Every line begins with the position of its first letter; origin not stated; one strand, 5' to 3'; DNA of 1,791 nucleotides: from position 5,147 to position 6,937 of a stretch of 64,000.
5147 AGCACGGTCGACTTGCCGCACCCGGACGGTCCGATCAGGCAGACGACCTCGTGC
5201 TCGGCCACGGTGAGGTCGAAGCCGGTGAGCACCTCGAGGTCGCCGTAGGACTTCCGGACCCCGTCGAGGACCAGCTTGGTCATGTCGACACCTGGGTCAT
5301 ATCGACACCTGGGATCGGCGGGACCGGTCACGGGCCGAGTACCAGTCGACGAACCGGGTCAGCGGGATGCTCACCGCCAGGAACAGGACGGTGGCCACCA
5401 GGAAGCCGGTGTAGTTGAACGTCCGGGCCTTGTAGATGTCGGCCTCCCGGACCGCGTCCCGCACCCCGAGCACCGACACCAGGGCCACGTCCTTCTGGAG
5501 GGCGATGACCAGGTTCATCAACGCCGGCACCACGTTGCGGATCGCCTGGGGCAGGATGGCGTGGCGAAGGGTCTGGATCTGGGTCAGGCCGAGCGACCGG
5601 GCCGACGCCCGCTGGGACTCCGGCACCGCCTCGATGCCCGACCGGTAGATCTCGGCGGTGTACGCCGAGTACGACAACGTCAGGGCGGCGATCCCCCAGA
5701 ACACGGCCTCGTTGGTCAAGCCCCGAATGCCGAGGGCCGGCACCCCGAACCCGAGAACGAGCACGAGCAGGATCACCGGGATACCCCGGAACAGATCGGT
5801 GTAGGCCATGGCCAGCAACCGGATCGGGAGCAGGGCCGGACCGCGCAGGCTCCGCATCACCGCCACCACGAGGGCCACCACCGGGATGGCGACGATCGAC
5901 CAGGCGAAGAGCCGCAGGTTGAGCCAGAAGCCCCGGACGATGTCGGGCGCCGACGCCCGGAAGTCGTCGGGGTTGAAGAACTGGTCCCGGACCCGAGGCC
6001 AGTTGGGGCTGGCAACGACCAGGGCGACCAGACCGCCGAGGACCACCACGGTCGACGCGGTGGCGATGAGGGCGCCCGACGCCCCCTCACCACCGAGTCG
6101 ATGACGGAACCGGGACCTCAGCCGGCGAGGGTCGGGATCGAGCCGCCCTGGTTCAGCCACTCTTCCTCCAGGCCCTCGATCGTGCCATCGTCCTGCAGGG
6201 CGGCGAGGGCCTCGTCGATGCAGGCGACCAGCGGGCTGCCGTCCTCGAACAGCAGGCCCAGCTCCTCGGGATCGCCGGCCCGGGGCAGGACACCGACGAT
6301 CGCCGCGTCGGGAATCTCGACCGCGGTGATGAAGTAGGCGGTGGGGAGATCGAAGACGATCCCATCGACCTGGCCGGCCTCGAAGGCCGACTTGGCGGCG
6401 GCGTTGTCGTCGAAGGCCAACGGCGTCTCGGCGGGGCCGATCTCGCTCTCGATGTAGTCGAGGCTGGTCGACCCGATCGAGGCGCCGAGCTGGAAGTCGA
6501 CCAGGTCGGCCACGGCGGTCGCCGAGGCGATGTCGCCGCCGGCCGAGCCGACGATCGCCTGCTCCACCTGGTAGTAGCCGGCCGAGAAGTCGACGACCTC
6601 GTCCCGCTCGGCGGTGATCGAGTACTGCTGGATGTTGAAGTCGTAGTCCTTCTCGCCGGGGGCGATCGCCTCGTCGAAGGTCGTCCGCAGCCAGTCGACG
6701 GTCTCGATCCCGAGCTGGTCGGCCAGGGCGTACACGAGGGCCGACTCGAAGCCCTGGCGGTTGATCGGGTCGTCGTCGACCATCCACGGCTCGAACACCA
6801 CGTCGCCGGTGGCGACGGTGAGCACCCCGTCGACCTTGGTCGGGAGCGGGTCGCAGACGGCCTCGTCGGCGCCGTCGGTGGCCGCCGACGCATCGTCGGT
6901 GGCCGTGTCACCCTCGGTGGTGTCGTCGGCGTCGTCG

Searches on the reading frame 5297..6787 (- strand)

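Call 63: search_protein_families(library=pfam, proteins=[window:5297-6787:-], max_evalue=0.001)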
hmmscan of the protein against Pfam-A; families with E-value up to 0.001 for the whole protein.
window:5297-6787:- (496 aa): 1 family
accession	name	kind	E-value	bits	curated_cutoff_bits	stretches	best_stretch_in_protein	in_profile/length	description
PF00528.27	BPD_transp_1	-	1.1e-22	81.1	26.4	1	322-486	16-181/184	Binding-protein-dependent transport system inner membrane component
